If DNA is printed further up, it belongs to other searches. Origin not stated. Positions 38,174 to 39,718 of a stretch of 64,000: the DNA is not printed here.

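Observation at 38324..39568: Domain fusion: PqqD-like leader-peptide-binding domain joined to a MEMO1-family catalytic domain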

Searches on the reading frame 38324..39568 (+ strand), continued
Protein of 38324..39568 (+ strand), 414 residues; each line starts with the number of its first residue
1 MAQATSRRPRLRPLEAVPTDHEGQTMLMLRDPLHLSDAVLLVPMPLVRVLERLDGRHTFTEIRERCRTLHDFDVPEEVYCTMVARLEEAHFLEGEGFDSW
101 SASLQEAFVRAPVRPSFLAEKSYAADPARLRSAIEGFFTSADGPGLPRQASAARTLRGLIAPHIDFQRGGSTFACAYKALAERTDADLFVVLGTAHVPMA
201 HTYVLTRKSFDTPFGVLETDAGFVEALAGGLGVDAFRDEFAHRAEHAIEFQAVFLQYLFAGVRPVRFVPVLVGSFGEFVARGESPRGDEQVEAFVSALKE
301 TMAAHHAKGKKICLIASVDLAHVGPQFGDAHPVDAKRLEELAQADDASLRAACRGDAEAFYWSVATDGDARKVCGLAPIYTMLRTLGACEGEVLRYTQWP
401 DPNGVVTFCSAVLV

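Call 27: fold_search(model_id=the predicted structure, library=pdb)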
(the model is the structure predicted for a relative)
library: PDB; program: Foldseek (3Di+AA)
matches with E <= 10: 476; with E <= 0.001: 35
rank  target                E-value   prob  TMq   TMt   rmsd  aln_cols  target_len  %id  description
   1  3bcz_C                5.6e-16  1.00  0.58  0.80   3.3       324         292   19  Crystal structure of Memo (released 2007-11-27)
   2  7kq8_A                8.5e-16  1.00  0.59  0.81   3.3       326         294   19  Structure of iron bound MEMO1 (released 2021-11-17)
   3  7m8h_A                1.4e-15  1.00  0.59  0.81   3.3       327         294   19  Structure of Memo1 C244S metal binding site mutant at 1.75A (released 2022-04-06)
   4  3bcz_A                1.8e-15  1.00  0.59  0.81   3.3       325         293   19  Crystal structure of Memo (released 2007-11-27)
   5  7l5c_D                2.3e-15  1.00  0.58  0.81   3.3       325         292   19  Structure of copper bound MEMO1 (released 2022-01-19)
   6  3vsh_B                2.2e-08  1.00  0.40  0.53   7.5       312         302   14  Crystal structure of native 1,6-APD (with Iron), 2-Animophenol-1,6-Dioxygenase (released 2013-01-16)
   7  3vsj_B                2.3e-08  1.00  0.38  0.50   7.9       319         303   13  Crystal structure of 1,6-APD (2-ANIMOPHENOL-1,6-DIOXYGENASE) complexed with intermediate products (released 2013-01-16)
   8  7txy_E                2.6e-08  1.00  0.39  0.55   6.6       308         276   11  Crystal structure of the 2-Aminophenol 1,6-dioxygenase from the ARO bacterial microcompartment of Micromonospora rosar (released 2023-02-15)
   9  5hee_A                2.8e-08  1.00  0.40  0.59   6.1       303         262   14  Crystal structure of the TK2203 protein (released 2016-06-29)
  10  3vsi_D                2.8e-08  1.00  0.38  0.51   8.0       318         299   14  Crystal structure of native 1,6-APD (2-Animophenol-1,6-dioxygenase) complex with 4-Nitrocatechol (released 2013-01-16)
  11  8ihg_A                3.1e-08  1.00  0.40  0.53   7.5       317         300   13  Crystal structure of aminophenol dioxygenase from Pseudomonas species AP-3 (released 2024-02-28)
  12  3vsg_D                3.3e-08  1.00  0.41  0.54   7.2       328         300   13  Crystal structure of iron free 1,6-APD, 2-Animophenol-1,6-Dioxygenase (released 2013-01-16)
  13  3vsg_B                3.9e-08  1.00  0.39  0.51   7.8       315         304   13  Crystal structure of iron free 1,6-APD, 2-Animophenol-1,6-Dioxygenase (released 2013-01-16)
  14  7txy_A                3.9e-08  1.00  0.38  0.53   6.6       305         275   12  Crystal structure of the 2-Aminophenol 1,6-dioxygenase from the ARO bacterial microcompartment of Micromonospora rosar (released 2023-02-15)
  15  8ihg_B                4.7e-08  1.00  0.38  0.55   7.6       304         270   12  Crystal structure of aminophenol dioxygenase from Pseudomonas species AP-3 (released 2024-02-28)
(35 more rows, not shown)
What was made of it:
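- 38663..39565 (+): Memo (MEMO1/LigB-fold) domain, aa 114-414. Foldseek to MEMO1 3bcz/7kq8: E about 1e-15, TM (target) 0.81 (call 27).
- On Memo family (PF01875 / MEMO1): LigB-type dioxygenases follow at about 1e-8 (call 27).
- Closest known: Human MEMO1. Same: LigB-like fold, TM 0.81 (call 27).
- Closest known: Human MEMO1. Different: About 19% identity (call 27).
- The Memo fold matches MEMO1 with TM 0.81 (call 27). Memo belongs to the LigB-type dioxygenase fold (call 27).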

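Call 29: search_solved_structures(query=window:38324-39565:+, max_evalue=0.01, show_alignments=1)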
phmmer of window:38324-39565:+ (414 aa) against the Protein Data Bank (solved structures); distinct sequences matched with E-value up to 0.01: 3.
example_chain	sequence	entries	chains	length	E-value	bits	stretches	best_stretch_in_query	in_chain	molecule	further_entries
7kq8_A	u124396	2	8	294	0.00028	23.3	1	147-277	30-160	Protein MEMO1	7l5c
7m8h_A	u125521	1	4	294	0.00029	23.3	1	147-277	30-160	Protein MEMO1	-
3bcz_A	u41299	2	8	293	0.00029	23.2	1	147-277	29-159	Protein MEMO1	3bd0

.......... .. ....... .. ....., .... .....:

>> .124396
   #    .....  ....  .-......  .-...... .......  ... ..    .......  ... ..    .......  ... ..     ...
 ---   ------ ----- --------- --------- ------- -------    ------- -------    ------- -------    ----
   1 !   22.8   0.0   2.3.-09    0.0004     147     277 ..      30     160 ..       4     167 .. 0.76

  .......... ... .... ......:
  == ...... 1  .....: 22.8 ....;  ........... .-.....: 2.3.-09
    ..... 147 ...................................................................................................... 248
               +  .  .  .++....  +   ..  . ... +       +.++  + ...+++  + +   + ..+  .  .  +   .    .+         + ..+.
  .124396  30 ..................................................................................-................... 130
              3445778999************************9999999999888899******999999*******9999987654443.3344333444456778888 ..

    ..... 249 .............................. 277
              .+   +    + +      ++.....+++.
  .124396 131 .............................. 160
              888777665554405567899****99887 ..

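Call 31: find_related_loci(query=A1, collection=genome_contigs, flank=8000)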
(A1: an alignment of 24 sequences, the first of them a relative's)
Query A1 (414 aa) in genome_contigs; peptide patterns used: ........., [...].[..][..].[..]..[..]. (x = any residue, [..] = any of these).
600 stretches matched a pattern (row limit reached: there are more); 555 encode a relative of the query (tblastn E <= 1e-3); the best 80 are kept; 80 distinct loci.
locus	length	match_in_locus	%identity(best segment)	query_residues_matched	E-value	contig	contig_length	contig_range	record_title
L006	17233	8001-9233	71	5-413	0e+0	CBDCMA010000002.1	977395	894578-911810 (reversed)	MAG: bacterium isolate 6263ad5f-5925-4d78-8ae4-828cafc75c34 genome assembly, contig: contig_2, whole genome shotgun sequ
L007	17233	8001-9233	72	6-414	0e+0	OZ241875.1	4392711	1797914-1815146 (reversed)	MAG: bacterium isolate fde39c58-18aa-4d93-bb40-cd1cf9ece30f genome assembly, chromosome: 1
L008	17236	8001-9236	70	5-414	0e+0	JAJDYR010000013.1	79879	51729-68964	MAG: bacterium isolate jk18x34bins.43 k141_31704, whole genome shotgun sequence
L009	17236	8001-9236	69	5-414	0e+0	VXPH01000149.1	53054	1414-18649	MAG: Nitrospinota bacterium isolate SB0662_bin_51 NODE_644_length_53054_cov_30.274081, whole genome shotgun sequence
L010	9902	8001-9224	65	8-413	3e-179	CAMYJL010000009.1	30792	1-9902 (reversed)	MAG: uncultured Nitrospinae bacterium isolate FO_M_Nitrospinota_01 genome assembly, contig: scaffold_908, whole genome s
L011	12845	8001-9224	63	8-413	1e-170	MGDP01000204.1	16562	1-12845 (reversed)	MAG: Candidatus Tectomicrobia bacterium RIFCSPLOWO2_12_FULL_69_37 rifcsplowo2_12_scaffold_7470, whole genome shotgun seq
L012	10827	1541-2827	60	3-414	3e-169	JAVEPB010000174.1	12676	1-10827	MAG: bacterium isolate ODZ_NOB7a k141_338005, whole genome shotgun sequence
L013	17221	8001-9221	59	9-413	9e-157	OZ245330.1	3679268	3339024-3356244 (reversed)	MAG: bacterium isolate c16666b3-4bf0-4dcb-aaf0-864fdfc57c8a genome assembly, chromosome: 1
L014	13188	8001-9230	63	8-413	3e-156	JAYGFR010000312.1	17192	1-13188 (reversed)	MAG: Nitrospinota bacterium isolate OC6_4000m_MAG_328 OC6_4000m_contig_3364976, whole genome shotgun sequence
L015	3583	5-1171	60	27-413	2e-159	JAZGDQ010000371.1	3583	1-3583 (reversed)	MAG: bacterium isolate SCS3bin.47 SCS3bin.47_371, whole genome shotgun sequence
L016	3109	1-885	65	121-413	4e-127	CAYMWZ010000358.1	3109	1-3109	MAG TPA_asm: uncultured Nitrospinaceae bacterium isolate binchicken_co21_438 genome assembly, contig: NODE_57357_length_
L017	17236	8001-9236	68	5-414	0e+0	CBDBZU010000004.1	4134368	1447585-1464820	MAG: bacterium isolate 14075d2c-179b-4e0f-9294-86ba791e4164 genome assembly, contig: contig_4, whole genome shotgun sequ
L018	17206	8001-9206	46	9-413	4e-112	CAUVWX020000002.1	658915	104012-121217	MAG: bacterium isolate ede2edc3-c4dd-4cee-bed0-38f5ac94d37a genome assembly, contig: contig_2, whole genome shotgun sequ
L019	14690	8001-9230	48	1-412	1e-110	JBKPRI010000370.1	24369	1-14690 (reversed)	MAG: Candidatus Methylomirabilota bacterium isolate GS_EKS_MAG_00053 GS_EKS_000002109494, whole genome shotgun sequence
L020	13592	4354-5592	45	5-413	3e-110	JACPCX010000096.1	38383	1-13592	MAG: Candidatus Rokuibacteriota bacterium isolate NC_groundwater_294_Ag_S-0.65um_70_18 S6_GD2017_2_S65_scaffold_3638, wh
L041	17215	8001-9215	43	9-413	9e-103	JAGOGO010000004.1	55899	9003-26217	MAG: Deltaproteobacteria bacterium isolate Go_SlDig_bin_103 Go_SlDig_1395_length_55899_cov_7.799541, whole genome shotgu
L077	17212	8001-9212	40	5-410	2e-92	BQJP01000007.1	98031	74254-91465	MAG: Thermodesulfobacteriota bacterium DHS20C13 DNA, sequence007, whole genome shotgun sequence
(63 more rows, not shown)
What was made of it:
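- The best 80 loci, spanning many phyla, all carry the fused form wherever the gene is complete, which looks like a housekeeping pattern rather than a BGC pattern (call 31).
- Tried and rejected: The nearest loci are Nitrospinota/Tectomicrobia-related MAGs (call 31).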

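Call 50: search_solved_structures(query=A2, max_evalue=0.001, show_alignments=1)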
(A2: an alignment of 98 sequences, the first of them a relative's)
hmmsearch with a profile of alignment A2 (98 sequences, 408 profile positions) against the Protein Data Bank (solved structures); distinct sequences matched with E-value up to 0.001: 3.
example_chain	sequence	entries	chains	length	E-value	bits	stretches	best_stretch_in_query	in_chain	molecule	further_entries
7kq8_A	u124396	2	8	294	2.7e-18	69.5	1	110-384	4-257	Protein MEMO1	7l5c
3bcz_A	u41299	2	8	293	3.2e-18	69.3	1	110-384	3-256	Protein MEMO1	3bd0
7m8h_A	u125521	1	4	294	1.6e-16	63.7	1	110-383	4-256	Protein MEMO1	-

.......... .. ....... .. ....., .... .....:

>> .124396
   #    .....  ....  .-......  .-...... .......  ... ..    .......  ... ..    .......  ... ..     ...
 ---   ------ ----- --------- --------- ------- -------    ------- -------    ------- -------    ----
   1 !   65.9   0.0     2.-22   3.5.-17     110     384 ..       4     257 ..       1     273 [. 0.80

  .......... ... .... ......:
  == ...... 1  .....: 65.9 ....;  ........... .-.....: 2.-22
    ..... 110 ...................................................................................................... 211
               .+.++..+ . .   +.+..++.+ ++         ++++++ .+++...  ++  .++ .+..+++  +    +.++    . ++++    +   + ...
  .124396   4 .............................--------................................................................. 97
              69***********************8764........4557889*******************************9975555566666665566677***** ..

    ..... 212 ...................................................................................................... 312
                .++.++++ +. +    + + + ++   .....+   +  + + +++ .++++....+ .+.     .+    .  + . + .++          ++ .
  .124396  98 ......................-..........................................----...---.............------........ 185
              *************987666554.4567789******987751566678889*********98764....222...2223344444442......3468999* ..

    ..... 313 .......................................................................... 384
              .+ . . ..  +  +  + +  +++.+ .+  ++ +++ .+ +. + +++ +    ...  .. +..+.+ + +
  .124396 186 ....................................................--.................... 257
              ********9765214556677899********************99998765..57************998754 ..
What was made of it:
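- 38663..39565 (+): Profile against MEMO1: E 2.7e-18 (call 50).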

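Call 63: search_protein_families(library=pfam, proteins=[L077:2518-3051:+, L077:3051-3917:+, L077:4014-4880:+, L077:4888-5835:-, L077:10207-11223:-, L077:11272-12798:-, L041:4889-6028:+, L041:6405-7241:+, L041:9374-10183:+, L041:10186-11850:+], max_evalue=0.001)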
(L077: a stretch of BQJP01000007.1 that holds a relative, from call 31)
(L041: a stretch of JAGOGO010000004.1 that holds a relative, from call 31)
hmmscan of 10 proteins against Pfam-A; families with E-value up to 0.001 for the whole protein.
L077:2518-3051:+ (178 aa): 1 family
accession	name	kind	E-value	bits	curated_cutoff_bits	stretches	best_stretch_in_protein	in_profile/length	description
PF14385.11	DUF4416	-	2.6e-56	190.5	27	1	10-168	3-162/162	Domain of unknown function (DUF4416)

L077:3051-3917:+ (289 aa): 2 families
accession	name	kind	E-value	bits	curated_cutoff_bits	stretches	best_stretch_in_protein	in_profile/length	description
PF08340.16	YicC-like_C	-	2.7e-41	140.9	27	1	170-289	1-120/120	Endoribonuclease YicC-like, C-terminal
PF03755.18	YicC-like_N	-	2.2e-34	119.5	25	1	1-153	1-155/156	Endoribonuclease YicC-like, N-terminal region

L077:4014-4880:+ (289 aa): 4 families
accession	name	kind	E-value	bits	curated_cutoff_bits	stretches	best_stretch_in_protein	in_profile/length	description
PF02629.25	CoA_binding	-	8.4e-29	100.6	22.3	1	6-99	1-97/97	CoA binding domain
PF00549.24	Ligase_CoA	-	2.1e-23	83.3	24.5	1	151-270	1-126/128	CoA-ligase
PF13607.11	Succ_CoA_lig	-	3.2e-11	43.6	27.4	1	145-283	1-134/138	Succinyl-CoA ligase like flavodoxin domain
PF13380.12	CoA_binding_2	-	1.4e-07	32.4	22.8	1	24-129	19-115/116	CoA binding domain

L077:4888-5835:- (316 aa): 7 families
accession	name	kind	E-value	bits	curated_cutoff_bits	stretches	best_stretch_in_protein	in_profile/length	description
PF01370.27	Epimerase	-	2.1e-58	198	20.9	1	3-241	1-240/240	NAD dependent epimerase/dehydratase family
PF16363.11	GDP_Man_Dehyd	-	4.1e-54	184.7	27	1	4-303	1-331/332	GDP-mannose 4,6 dehydratase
PF01073.25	3Beta_HSD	-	3e-22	79.4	22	1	4-231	1-231/280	3-beta hydroxysteroid dehydrogenase/isomerase family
PF02719.21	Polysacc_synt_2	-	6.2e-14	52.3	20.2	1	3-263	1-251/293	Polysaccharide biosynthesis protein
PF07993.18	NAD_binding_4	-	4.7e-12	46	20.1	1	64-215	79-248/258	Male sterility protein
PF04321.23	RmlD_sub_bind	-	2e-10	40.7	27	1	1-182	1-154/287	RmlD substrate binding domain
PF13460.12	NAD_binding_10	-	0.0006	20.2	27.2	0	7-134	1-107/184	NAD(P)H-binding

L077:10207-11223:- (339 aa): 1 family
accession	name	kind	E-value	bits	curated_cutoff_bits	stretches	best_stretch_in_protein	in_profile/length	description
PF00180.25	Iso_dh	-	2e-97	327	27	1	5-334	1-347/348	Isocitrate/isopropylmalate dehydrogenase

L077:11272-12798:- (509 aa): 0 families

L041:4889-6028:+ (380 aa): 7 families
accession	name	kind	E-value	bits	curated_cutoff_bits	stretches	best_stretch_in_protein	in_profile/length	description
PF00448.28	SRP54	-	5.5e-78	261.5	22.7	1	179-379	1-195/196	SRP54-type protein, GTPase domain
PF02881.24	SRP54_N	-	5.4e-10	39.8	22.4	1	103-161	9-75/75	SRP54-type protein, helical bundle domain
PF13604.12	AAA_30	-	1.6e-07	31.7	27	1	179-276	18-103/191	AAA domain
PF13401.12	AAA_22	-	2.4e-05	25.1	27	1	182-289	8-110/130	AAA domain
PF00005.33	ABC_tran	-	3.9e-05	24.7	25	1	181-265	13-80/137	ABC transporter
PF01656.29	CbiA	-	8.5e-05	23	25.4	1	186-350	6-100/125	CobQ/CobB/MinD/ParA nucleotide binding domain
PF13245.12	AAA_19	-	0.00062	20.4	25.1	0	176-286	8-117/134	AAA domain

L041:6405-7241:+ (279 aa): 1 family
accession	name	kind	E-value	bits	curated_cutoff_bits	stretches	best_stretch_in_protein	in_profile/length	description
PF01875.22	Memo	-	9e-68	228.8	27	1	14-276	2-268/269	Memo-like protein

L041:9374-10183:+ (270 aa): 3 families
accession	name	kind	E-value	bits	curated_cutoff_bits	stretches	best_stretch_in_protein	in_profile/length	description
PF04002.20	RadC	-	2.1e-44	150.7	22.1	1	133-251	2-120/121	RadC-like JAB domain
PF20582.4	UPF0758_N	-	1.1e-08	35.4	27.1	1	39-106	8-74/77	UPF0758 N-terminal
PF14464.11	Prok-JAB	-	0.0006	20.1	25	0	142-223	9-94/114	Prokaryotic homologs of the JAB domain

L041:10186-11850:+ (555 aa): 1 family
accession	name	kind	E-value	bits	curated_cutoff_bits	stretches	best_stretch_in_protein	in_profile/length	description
PF00496.27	SBP_bac_5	-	2.2e-99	333.5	32.4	1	94-460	2-363/368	Bacterial extracellular solute-binding proteins, family 5 Middle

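Call 64: search_protein_families(library=ncbifam, proteins=[L041:6405-7241:+, L041:7947-9248:+, L077:8004-9227:+, L002:8001-9239:+, L041:7244-7897:+], max_evalue=0.001)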
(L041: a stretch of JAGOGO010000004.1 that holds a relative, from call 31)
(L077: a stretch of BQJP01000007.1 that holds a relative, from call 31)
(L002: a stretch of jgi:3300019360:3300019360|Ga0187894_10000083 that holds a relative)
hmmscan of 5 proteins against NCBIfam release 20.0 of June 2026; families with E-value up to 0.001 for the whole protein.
L041:6405-7241:+ (279 aa): 2 families
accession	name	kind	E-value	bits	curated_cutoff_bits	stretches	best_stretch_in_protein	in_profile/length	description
TIGR04336.1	AmmeMemoSam_B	hypoth_equivalog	6.4e-86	287.9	26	1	12-277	1-269/270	AmmeMemoRadiSam system protein B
NF001987.0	PRK00782.1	equivalog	2.4e-72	243.4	295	1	11-278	2-265/267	MEMO1 family protein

L041:7947-9248:+ (434 aa): 2 families
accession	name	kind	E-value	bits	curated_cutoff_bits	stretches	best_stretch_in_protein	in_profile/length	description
TIGR04336.1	AmmeMemoSam_B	hypoth_equivalog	5.2e-34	117.7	26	1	124-411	1-256/270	AmmeMemoRadiSam system protein B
NF001987.0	PRK00782.1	equivalog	7e-29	100.9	295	1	124-423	3-265/267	MEMO1 family protein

L077:8004-9227:+ (408 aa): 2 families
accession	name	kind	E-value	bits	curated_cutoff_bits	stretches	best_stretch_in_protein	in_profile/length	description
NF001987.0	PRK00782.1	equivalog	4.6e-37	127.7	295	1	108-404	2-263/267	MEMO1 family protein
TIGR04336.1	AmmeMemoSam_B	hypoth_equivalog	2.4e-34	118.8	26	1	109-404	1-268/270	AmmeMemoRadiSam system protein B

L002:8001-9239:+ (413 aa): 2 families
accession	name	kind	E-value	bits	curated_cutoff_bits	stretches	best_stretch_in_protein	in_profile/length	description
TIGR04336.1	AmmeMemoSam_B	hypoth_equivalog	1.1e-31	110.2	26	1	112-396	1-250/270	AmmeMemoRadiSam system protein B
NF001987.0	PRK00782.1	equivalog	2.7e-26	92.4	295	1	114-397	5-246/267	MEMO1 family protein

L041:7244-7897:+ (218 aa): 3 families
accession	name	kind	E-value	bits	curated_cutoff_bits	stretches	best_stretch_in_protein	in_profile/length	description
TIGR04335.1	AmmeMemoSam_A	hypoth_equivalog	1.3e-55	187.5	99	1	50-218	2-175/175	AmmeMemoRadiSam system protein A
NF002000.0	PRK00801.1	equivalog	1e-51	174.9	273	1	43-218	4-184/201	hypothetical protein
TIGR00296.1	TIGR00296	hypoth_equivalog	1.1e-43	149.3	91.05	1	43-218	4-188/200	TIGR00296 family protein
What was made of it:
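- On AmmeMemoRadiSam system protein B (TIGR04336): A canonical member scores 287.9 (call 64), so the match is at superfamily level. In the one exception, L041, a canonical short Memo is also present (calls 63, 64).
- Closest known: Canonical AmmeMemoRadiSam system protein B. Different: Scores are 102-119 bits against 288 bits (call 64). Both forms coexist in L041 (calls 63, 64).
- In L041 a canonical 279-aa Memo scoring 288 bits already occupies the B position next to AMMECR1, and the fused copy scores 118 bits (calls 63, 64).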
